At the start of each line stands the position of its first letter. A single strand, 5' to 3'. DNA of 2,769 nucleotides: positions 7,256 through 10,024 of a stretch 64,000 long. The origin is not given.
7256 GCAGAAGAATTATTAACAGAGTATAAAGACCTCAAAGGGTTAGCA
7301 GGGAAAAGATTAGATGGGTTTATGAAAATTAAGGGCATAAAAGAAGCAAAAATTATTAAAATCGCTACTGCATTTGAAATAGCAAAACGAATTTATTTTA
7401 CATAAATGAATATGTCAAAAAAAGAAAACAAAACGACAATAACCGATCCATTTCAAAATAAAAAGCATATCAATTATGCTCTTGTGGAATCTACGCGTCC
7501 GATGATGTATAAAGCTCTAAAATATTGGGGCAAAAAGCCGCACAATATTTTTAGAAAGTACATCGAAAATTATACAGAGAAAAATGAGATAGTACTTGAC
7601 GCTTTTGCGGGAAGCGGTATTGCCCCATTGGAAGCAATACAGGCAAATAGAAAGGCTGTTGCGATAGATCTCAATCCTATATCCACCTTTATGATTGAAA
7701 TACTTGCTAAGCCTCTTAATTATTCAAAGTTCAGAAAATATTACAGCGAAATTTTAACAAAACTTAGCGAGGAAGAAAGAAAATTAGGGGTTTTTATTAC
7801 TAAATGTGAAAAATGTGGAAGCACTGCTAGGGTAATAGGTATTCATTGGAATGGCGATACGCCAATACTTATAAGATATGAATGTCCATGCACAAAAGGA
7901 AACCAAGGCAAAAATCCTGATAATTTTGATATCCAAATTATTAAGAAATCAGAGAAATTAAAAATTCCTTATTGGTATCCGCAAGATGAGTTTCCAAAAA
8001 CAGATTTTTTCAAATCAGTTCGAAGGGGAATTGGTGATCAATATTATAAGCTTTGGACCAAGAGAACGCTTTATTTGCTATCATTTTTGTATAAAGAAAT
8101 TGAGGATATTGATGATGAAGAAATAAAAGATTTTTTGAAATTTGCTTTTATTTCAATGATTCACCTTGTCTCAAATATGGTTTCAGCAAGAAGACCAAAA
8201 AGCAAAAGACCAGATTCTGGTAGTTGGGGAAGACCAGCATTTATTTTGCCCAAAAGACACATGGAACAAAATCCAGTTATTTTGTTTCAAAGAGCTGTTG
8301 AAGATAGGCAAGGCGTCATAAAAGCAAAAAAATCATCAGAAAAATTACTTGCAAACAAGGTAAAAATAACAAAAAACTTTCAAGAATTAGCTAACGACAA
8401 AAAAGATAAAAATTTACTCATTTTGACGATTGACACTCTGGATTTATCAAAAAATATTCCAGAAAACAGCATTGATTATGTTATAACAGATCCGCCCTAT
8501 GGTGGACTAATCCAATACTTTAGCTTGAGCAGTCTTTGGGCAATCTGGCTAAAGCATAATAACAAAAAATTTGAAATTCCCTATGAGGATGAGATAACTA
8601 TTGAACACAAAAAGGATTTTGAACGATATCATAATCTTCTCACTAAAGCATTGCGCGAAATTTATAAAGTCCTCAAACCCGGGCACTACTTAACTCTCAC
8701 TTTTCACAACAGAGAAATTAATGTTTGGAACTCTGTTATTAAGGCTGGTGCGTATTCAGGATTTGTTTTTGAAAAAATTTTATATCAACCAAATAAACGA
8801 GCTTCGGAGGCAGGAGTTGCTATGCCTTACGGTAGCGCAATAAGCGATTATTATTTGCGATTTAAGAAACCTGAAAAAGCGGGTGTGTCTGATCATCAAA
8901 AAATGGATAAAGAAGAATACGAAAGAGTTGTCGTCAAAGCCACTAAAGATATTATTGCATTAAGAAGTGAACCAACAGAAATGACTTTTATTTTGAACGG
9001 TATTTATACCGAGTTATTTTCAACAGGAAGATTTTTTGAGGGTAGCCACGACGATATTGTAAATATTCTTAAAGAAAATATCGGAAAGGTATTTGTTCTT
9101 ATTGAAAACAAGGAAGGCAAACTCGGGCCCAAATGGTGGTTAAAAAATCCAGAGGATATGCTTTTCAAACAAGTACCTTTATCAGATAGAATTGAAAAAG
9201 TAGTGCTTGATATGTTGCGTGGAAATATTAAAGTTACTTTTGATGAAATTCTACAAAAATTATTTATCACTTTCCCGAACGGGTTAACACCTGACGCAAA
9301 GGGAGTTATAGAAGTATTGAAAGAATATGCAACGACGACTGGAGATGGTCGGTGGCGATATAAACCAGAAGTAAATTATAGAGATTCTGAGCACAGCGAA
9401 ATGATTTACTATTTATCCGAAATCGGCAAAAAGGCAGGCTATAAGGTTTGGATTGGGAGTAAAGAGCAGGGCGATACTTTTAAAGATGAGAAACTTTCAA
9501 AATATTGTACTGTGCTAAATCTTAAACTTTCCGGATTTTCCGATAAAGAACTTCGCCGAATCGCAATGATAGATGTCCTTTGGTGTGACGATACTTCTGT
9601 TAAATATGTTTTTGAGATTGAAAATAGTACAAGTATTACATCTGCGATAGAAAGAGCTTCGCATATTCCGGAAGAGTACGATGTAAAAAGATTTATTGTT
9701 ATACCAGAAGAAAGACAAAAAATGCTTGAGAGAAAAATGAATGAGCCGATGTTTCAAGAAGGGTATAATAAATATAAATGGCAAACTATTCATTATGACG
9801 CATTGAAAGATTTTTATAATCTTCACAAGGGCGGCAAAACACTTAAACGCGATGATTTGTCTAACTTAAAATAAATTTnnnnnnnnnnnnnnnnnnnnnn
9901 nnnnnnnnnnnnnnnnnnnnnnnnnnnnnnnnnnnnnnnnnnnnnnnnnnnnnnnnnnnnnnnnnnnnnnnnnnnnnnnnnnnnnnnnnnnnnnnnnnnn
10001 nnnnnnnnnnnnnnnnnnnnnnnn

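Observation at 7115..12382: Candidate undescribed R-M-like defense operon: RadC-N HhH + two amino-methyltransferases + OLD-family ATPase/Toprim nuclease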

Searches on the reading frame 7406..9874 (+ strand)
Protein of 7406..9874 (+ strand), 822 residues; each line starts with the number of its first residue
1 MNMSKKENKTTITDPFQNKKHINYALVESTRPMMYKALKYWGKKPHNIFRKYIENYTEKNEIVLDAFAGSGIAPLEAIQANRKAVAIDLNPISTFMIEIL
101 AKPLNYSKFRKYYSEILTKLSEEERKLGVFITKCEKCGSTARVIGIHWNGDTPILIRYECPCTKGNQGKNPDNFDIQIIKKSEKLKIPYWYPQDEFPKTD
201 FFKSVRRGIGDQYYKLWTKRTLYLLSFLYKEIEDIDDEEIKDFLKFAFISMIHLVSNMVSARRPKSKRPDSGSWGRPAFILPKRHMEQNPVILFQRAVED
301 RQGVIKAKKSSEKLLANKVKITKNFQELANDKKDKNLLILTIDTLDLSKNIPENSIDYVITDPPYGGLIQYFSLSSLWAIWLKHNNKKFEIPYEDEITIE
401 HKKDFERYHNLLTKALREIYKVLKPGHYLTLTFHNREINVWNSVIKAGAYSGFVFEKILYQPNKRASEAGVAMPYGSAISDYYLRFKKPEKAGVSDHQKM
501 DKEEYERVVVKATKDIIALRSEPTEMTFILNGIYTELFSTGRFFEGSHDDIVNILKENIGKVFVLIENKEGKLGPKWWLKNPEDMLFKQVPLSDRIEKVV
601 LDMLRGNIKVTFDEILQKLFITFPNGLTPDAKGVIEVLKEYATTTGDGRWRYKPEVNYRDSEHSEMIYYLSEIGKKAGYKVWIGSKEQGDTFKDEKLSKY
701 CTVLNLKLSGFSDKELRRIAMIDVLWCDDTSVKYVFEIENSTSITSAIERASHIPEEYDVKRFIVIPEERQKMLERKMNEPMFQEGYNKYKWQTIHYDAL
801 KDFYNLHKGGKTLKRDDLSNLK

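Call 5: search_protein_families(library=pfam, proteins=[window:7406-9874:+], max_evalue=0.01)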
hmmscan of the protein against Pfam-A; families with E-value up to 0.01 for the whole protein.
window:7406-9874:+ (822 aa): 5 families
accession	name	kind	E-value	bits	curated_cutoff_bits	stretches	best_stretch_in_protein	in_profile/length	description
PF01555.25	N6_N4_Mtase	-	8.7e-19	68.8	26.7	2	28-90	147-212/221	DNA methylase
PF03602.21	Cons_hypoth95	-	1.1e-05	25.7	24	1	27-106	18-89/182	Conserved hypothetical protein 95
PF02475.24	TRM5-TYW2_MTfase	-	0.001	19.5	28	1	50-95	27-74/164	TRM5/TYW2 methyltransferase domain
PF02086.21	MethyltransfD12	-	0.0024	18.1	22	0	53-120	16-80/253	D12 class N6 adenine-specific DNA methyltransferase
PF10264.15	Stork_head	-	0.005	17.5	27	0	588-638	8-58/79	Winged helix Storkhead-box1 domain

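Call 6: search_protein_families(library=padloc, proteins=[window:7406-9874:+], max_evalue=0.01)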
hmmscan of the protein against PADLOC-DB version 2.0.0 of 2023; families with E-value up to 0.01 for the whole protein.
window:7406-9874:+ (822 aa): 61 families (the best 25 are shown)
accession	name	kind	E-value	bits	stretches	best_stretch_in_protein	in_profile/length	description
PDLC02541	PglX|PglXI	-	4.4e-53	178.6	2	152-460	320-595/919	PglXI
PDLC03319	MTase_II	-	2.9e-39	133.3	1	39-453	3-388/503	Type II methyltransferase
PDLC03346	MTase_II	-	1.3e-38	130.4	2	146-472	427-721/1068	Type II methyltransferase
PDLC03367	MTase_II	-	7.7e-33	111.7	2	214-491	224-480/633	Type II methyltransferase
PDLC03312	MTase_II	-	3e-32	109.3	3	315-502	1089-1280/1344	Type II methyltransferase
PDLC03239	MTase_II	-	2.4e-18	64.1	2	35-119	66-152/442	Type II methyltransferase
PDLC03380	MTase_II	-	5.2e-17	60.1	2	350-435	257-341/393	Type II methyltransferase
PDLC03371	MTase_II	-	7.4e-17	59.7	2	33-90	184-241/260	Type II methyltransferase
PDLC03353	MTase_II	-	2.7e-16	57.9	2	346-439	18-87/260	Type II methyltransferase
PDLC03322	MTase_II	-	4.2e-15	53.6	1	47-122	49-127/446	Type II methyltransferase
PDLC03265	MTase_II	-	1.1e-14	52.7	2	12-92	239-319/333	Type II methyltransferase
PDLC03325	MTase_II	-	8.2e-14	49.1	2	49-108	81-140/426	Type II methyltransferase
PDLC03299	MTase_II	-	1.5e-12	45.7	2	39-91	195-247/296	Type II methyltransferase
PDLC03350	MTase_II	-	3.4e-12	44.4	2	45-94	239-288/312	Type II methyltransferase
PDLC03224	MTase_II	-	1e-11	42.4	2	35-116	68-153/481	Type II methyltransferase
PDLC03534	REase_II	-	1.9e-08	31.8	1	663-806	178-326/351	Type II restriction enzyme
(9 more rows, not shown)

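Call 7: search_protein_families(library=ncbifam, proteins=[window:7406-9874:+], max_evalue=0.01)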
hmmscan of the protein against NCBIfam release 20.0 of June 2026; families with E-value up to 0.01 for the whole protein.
window:7406-9874:+ (822 aa): 7 families
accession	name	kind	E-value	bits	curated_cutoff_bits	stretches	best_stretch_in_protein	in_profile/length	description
NF010253.0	PRK13699.1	subfamily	1.4e-10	41.2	244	1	42-89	146-193/226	DNA methyltransferase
NF008572.0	PRK11524.1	equivalog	1.3e-09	37.6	292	1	36-90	191-245/294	adenine-specific DNA-methyltransferase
NF042963.1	DUF1156_antiphage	equivalog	9.9e-08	30.6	1000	1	61-95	185-219/960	anti-phage-associated DUF1156 domain-containing protein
NF050803.1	DnaMtaseCcrMCaul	equivalog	8.6e-06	24.9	830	0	43-90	189-236/350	adenine-specific DNA-methyltransferase CcrM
NF047732.1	tRNAMtaseTrm5bMeth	equivalog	0.0017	17.4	500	1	50-120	189-255/337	tRNA (guanine(37)-N1)-methyltransferase Trm5b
TIGR00095.1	TIGR00095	equivalog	0.0036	17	117.5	0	22-91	24-85/194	16S rRNA (guanine(966)-N(2))-methyltransferase RsmD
NF011529.0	PRK14968.1-3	equivalog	0.0097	15.3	162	0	55-99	29-74/198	putative methyltransferase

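Call 10: search_solved_structures(query=window:7406-9874:+, max_evalue=1)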
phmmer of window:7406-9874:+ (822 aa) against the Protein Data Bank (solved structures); distinct sequences matched with E-value up to 1: 11.
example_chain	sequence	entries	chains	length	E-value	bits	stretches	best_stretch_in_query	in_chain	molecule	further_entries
1eg2_A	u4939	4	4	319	0.003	19.1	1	43-93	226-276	MODIFICATION METHYLASE RSRI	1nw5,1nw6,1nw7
8s9n_A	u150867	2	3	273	0.0061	18.1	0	339-368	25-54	DNA cytosine-N4 methyltransferase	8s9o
1nw8_A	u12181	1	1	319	0.0062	18.1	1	43-93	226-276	MODIFICATION METHYLASE RSRI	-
8s9m_A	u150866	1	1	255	0.011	17.3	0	340-368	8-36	DNA cytosine-N4 methyltransferase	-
1boo_A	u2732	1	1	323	0.04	15.4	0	45-118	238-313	PROTEIN (N-4 CYTOSINE-SPECIFIC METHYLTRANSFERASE PVU II)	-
2zie_A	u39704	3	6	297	0.054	15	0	49-92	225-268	Putative modification methylase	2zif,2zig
5hfj_A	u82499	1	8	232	0.072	14.6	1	6-88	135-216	Adenine specific DNA methyltransferase (DpnA)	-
5hek_A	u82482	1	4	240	0.081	14.4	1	6-88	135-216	Adenine specific DNA methyltransferase (DpnA)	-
1g60_A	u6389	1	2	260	0.38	12.1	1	40-91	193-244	Adenine-specific Methyltransferase MboIIA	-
3sm3_A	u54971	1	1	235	0.67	11.4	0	51-102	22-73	SAM-dependent methyltransferases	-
7ar9_T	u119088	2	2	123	0.87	11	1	303-361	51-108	SDAP1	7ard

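Call 13: find_homologous_proteins(query=window:7406-9874:+, max_evalue=0.00001)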
Query window:7406-9874:+ (822 aa): 1007 proteins with E <= 0.00001 among 8000 candidates; the best 120 are listed.
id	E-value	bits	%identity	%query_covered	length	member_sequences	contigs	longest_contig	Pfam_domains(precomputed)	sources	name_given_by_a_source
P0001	0.0e+0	1718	91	100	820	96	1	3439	PF27126.1,PF01555.25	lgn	-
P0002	0.0e+0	1698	89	100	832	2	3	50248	PF27126.1,PF01555.25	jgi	-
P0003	0.0e+0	1687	88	100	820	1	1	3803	PF27126.1,PF01555.25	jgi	-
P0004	0.0e+0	1686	88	100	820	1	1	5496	PF27126.1,PF01555.25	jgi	-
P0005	0.0e+0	1686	88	100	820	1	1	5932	PF27126.1,PF01555.25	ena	-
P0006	0.0e+0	1685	89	100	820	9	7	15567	PF27126.1,PF01555.25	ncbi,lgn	-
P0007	0.0e+0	1682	88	100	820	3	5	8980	PF27126.1,PF01555.25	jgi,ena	-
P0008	0.0e+0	1681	88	100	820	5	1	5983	PF27126.1,PF01555.25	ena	-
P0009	0.0e+0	1680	87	100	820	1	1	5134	PF27126.1,PF01555.25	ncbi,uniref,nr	ncbi:MAG: hypothetical protein US05_C0020G0004 [Candidatus Nomurabacteria bacterium GW2011_GWA1_36_1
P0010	0.0e+0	1678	87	100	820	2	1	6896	PF27126.1,PF01555.25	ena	-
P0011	0.0e+0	1677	87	100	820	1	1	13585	PF27126.1,PF01555.25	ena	-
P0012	0.0e+0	1675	88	100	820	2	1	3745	PF27126.1,PF01555.25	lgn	-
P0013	0.0e+0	1674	88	100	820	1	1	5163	PF03602.22,PF27126.1,PF01555.25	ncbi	-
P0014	0.0e+0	1673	87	100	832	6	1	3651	PF27126.1,PF01555.25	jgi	jgi:DNA modification methylase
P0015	0.0e+0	1672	88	100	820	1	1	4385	PF27126.1,PF01555.25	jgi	-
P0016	0.0e+0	1654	87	100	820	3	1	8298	PF27126.1,PF01555.25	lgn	-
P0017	0.0e+0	1647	85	100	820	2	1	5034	PF03602.22,PF27126.1,PF01555.25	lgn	-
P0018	0.0e+0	1637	85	100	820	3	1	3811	PF03602.22,PF27126.1,PF01555.25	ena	-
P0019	0.0e+0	1633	85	100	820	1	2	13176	PF27126.1,PF01555.25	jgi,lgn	-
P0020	0.0e+0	1630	85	100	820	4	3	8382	PF27126.1,PF01555.25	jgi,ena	-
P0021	0.0e+0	1627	85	100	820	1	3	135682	PF03602.22,PF27126.1,PF01555.25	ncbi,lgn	-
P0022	0.0e+0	1625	84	100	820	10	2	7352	PF03602.22,PF27126.1,PF01555.25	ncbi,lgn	-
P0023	0.0e+0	1624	84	100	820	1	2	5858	PF27126.1,PF01555.25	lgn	-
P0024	0.0e+0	1622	84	100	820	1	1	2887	PF03602.22,PF27126.1,PF01555.25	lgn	-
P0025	0.0e+0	1620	84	100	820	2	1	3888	PF03602.22,PF27126.1,PF01555.25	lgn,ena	-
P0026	0.0e+0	1620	85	100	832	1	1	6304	PF03602.22,PF27126.1,PF01555.25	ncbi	-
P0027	0.0e+0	1619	85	100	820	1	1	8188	PF03602.22,PF27126.1,PF01555.25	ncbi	-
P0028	0.0e+0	1616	84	100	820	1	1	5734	PF03602.22,PF27126.1,PF01555.25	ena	-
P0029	0.0e+0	1615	84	100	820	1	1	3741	PF03602.22,PF27126.1,PF01555.25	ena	-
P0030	0.0e+0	1614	84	100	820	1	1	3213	PF03602.22,PF27126.1,PF01555.25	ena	-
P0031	0.0e+0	1592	83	100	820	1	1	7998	PF03602.22,PF27126.1,PF01555.25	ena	-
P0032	0.0e+0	1493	77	100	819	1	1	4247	PF27126.1,PF01555.25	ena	-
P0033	0.0e+0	1479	77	100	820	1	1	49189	PF27126.1,PF01555.25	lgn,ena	-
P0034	0.0e+0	1459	77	100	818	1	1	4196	PF27126.1,PF01555.25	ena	-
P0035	0.0e+0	1122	60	96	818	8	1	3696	PF13847.13,PF02086.22,PF27126.1,PF01555.25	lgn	-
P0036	0.0e+0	1106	59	97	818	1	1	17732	PF27126.1,PF01555.25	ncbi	-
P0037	0.0e+0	1105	59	96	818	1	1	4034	PF13847.13,PF27126.1,PF01555.25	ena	-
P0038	0.0e+0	1045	88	62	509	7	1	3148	PF27126.1,PF01555.25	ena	-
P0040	1.5e-296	1004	85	62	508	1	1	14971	PF27126.1,PF01555.25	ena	-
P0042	1.4e-267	908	52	95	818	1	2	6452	PF03602.22,PF27126.1,PF01555.25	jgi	-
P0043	8.3e-267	906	52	95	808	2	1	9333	PF27126.1,PF01555.25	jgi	-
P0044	6.0e-265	900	51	95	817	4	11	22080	PF03602.22,PF27126.1,PF01555.25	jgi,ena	-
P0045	3.7e-264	897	51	96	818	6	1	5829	PF03602.22,PF27126.1,PF01555.25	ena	-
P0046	5.0e-263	893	50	98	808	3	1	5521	PF03602.22,PF27126.1,PF01555.25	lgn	-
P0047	3.9e-260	884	50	95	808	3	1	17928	PF03602.22,PF27126.1,PF01555.25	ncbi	ncbi:MAG: DNA methyltransferase [Candidatus Aenigmatarchaeota archaeon]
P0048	1.3e-259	882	49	98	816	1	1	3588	PF03602.22,PF27126.1,PF01555.25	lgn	-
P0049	7.2e-257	873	50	97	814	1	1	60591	PF03602.22,PF27126.1,PF01555.25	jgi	jgi:DNA modification methylase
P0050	6.6e-256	870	49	98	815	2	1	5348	PF03602.22,PF27126.1,PF01555.25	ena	-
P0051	4.5e-255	867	50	97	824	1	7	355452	PF27126.1,PF01555.25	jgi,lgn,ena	-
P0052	8.6e-255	866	49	96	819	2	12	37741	PF03602.22,PF27126.1,PF01555.25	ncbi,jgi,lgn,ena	-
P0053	3.7e-248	844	74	59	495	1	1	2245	PF27126.1,PF01555.25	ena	-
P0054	1.9e-244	832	49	95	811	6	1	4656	PF03602.22,PF27126.1,PF01555.25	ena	-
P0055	5.4e-244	830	48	97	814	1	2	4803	PF27126.1,PF01555.25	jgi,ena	-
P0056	3.8e-240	818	50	92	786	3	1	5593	PF03602.22,PF27126.1,PF01555.25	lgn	-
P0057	4.9e-239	814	48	96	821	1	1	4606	PF27126.1,PF01555.25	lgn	-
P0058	3.4e-238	811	47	96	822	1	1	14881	PF03602.22,PF27126.1,PF01555.25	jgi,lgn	jgi:DNA modification methylase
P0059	4.3e-226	771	46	95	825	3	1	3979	PF27126.1,PF01555.25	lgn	-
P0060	2.0e-223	762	46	94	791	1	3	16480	PF03602.22,PF27126.1,PF01555.25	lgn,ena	-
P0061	2.6e-222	759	45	95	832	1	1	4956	PF02475.24,PF27126.1,PF01555.25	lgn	-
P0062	3.7e-215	735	46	88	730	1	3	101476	PF27126.1,PF01555.25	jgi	-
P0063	6.3e-215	734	44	96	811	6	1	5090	PF03602.22,PF01170.25,PF27126.1,PF01555.25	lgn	-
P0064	1.1e-209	717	43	98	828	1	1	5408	PF01170.25,PF27126.1,PF01555.25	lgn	-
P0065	2.4e-208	712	42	96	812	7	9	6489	PF03602.22,PF27126.1,PF01555.25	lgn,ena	-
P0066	7.4e-208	711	43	97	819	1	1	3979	PF03602.22,PF27126.1,PF01555.25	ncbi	-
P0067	9.9e-208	710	44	98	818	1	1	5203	PF01170.25,PF27126.1,PF01555.25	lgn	-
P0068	1.3e-207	710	44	98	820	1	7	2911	PF06325.20,PF03602.22,PF02086.22,PF01170.25,PF27126.1,PF01555.25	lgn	-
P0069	2.0e-206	706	43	98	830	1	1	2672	PF01170.25,PF27126.1,PF01555.25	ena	-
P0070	2.4e-206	706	44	96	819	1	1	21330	PF01170.25,PF27126.1,PF01555.25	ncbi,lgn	-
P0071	7.2e-206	704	42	98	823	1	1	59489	PF03602.22,PF01170.25,PF27126.1,PF01555.25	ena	-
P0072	8.8e-206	704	42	98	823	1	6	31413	PF03602.22,PF01170.25,PF27126.1,PF01555.25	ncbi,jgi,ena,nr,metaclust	ncbi:hypothetical protein J4212_01165 [Candidatus Woesearchaeota archaeon]|nr:hypothetical protein [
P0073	9.2e-206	704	42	98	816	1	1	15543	PF01170.25,PF27126.1,PF01555.25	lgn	-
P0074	1.2e-205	704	45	95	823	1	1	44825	PF27126.1,PF01555.25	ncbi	ncbi:MAG: DNA methyltransferase [Methanobacteriota archaeon]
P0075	2.2e-205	703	44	96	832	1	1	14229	PF03602.22,PF02086.22,PF01170.25,PF27126.1,PF01555.25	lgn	-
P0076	2.5e-204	699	42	98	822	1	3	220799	PF06325.20,PF03602.22,PF01170.25,PF27126.1,PF01555.25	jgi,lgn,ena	-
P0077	3.5e-204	699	44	98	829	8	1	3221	PF03602.22,PF01170.25,PF27126.1,PF01555.25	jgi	jgi:16S rRNA G966 N2-methylase RsmD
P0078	1.2e-203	697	43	98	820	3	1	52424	PF01170.25,PF27126.1,PF01555.25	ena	-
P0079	1.8e-203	696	43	97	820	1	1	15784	PF27126.1,PF01555.25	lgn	-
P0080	2.3e-203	696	43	97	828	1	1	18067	PF03602.22,PF01170.25,PF27126.1,PF01555.25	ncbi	-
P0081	2.4e-203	696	42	95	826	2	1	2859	PF01170.25,PF27126.1,PF01555.25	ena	-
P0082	3.3e-203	695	44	98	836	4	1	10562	PF01170.25,PF27126.1,PF01555.25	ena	-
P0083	4.1e-203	695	44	95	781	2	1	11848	PF13847.13,PF01170.25,PF27126.1,PF01555.25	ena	-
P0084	9.9e-203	694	41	96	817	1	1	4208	PF27126.1,PF01555.25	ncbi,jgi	jgi:DNA modification methylase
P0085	2.6e-202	692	42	98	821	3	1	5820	PF06325.20,PF03602.22,PF01170.25,PF27126.1,PF01555.25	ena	-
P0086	5.5e-202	691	43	98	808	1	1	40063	PF13847.13,PF27126.1,PF01555.25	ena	-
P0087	8.2e-202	691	43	99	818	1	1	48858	PF03602.22,PF01170.25,PF27126.1,PF01555.25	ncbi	-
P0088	1.1e-201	690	44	98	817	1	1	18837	PF03602.22,PF01170.25,PF27126.1,PF01555.25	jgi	-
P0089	2.5e-201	689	43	96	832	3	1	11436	PF01170.25,PF27126.1,PF01555.25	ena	-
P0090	5.3e-201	688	43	96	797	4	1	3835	PF27126.1,PF01555.25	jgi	jgi:hypothetical protein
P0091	1.5e-200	687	44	98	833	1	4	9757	PF01170.25,PF27126.1,PF01555.25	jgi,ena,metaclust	metaclust:\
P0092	1.5e-200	687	43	96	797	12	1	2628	PF27126.1,PF01555.25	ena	-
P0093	1.8e-200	686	42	97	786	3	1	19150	PF13847.13,PF01170.25,PF27126.1,PF01555.25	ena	-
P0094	3.7e-200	685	43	95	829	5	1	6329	PF03602.22,PF02086.22,PF01170.25,PF27126.1,PF01555.25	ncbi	-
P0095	7.5e-200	684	42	97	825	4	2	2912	PF02086.22,PF01170.25,PF27126.1,PF01555.25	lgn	-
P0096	8.3e-200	684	42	98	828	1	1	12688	PF03602.22,PF01170.25,PF27126.1,PF01555.25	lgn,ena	-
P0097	9.8e-200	684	43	98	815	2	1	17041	PF06325.20,PF03602.22,PF01170.25,PF27126.1,PF01555.25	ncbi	-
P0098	1.3e-199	684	44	98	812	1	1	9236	PF03602.22,PF01170.25,PF27126.1,PF01555.25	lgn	-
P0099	4.3e-199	682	43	95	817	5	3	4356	PF03602.22,PF02086.22,PF27126.1,PF01555.25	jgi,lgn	-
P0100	6.3e-199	681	42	100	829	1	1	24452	PF13847.13,PF06325.20,PF03602.22,PF01170.25,PF27126.1,PF01555.25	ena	-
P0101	7.3e-199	681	43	98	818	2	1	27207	PF13847.13,PF03602.22,PF01170.25,PF27126.1,PF01555.25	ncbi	-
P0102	1.3e-198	680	43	95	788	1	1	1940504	PF13847.13,PF27126.1,PF01555.25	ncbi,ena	-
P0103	2.0e-198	680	42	98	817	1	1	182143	PF03602.22,PF01170.25,PF27126.1,PF01555.25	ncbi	-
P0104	2.8e-198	679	44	97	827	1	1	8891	PF03602.22,PF02086.22,PF01170.25,PF27126.1,PF01555.25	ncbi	-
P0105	3.0e-198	679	43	95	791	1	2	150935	PF13847.13,PF01170.25,PF27126.1,PF01555.25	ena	-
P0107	7.3e-198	678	43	95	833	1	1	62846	PF01170.25,PF27126.1,PF01555.25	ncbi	-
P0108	7.4e-198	678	42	96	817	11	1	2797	PF03602.22,PF01170.25,PF27126.1,PF01555.25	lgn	-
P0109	2.3e-197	676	42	97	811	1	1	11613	PF13847.13,PF01170.25,PF27126.1,PF01555.25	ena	-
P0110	2.8e-197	676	42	98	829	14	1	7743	PF03602.22,PF01170.25,PF27126.1,PF01555.25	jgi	jgi:DNA modification methylase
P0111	3.8e-197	675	44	95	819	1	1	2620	PF03602.22,PF02086.22,PF01170.25,PF27126.1,PF01555.25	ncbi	ncbi:hypothetical protein DRO69_14005, partial [Candidatus Bathyarchaeota archaeon]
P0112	1.3e-196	674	41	95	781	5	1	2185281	PF01170.25,PF27126.1,PF01555.25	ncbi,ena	-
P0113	4.3e-196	672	43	98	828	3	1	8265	PF03602.22,PF01170.25,PF27126.1,PF01555.25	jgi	jgi:DNA modification methylase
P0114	4.8e-196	672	43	96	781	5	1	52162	PF13847.13,PF01170.25,PF27126.1,PF01555.25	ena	-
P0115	4.0e-195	669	41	98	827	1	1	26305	PF03602.22,PF01170.25,PF27126.1,PF01555.25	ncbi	-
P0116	2.7e-194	666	43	98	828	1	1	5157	PF03602.22,PF01170.25,PF27126.1,PF01555.25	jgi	jgi:DNA modification methylase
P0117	8.4e-194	664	42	98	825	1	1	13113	PF03602.22,PF01170.25,PF27126.1,PF01555.25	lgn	-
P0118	9.0e-194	664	42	96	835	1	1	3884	PF01170.25,PF27126.1,PF01555.25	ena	-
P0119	1.4e-193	664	43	96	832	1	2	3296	PF03602.22,PF02086.22,PF01170.25,PF27126.1,PF01555.25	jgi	-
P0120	1.5e-193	664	43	97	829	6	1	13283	PF13847.13,PF03602.22,PF01170.25,PF27126.1,PF01555.25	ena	-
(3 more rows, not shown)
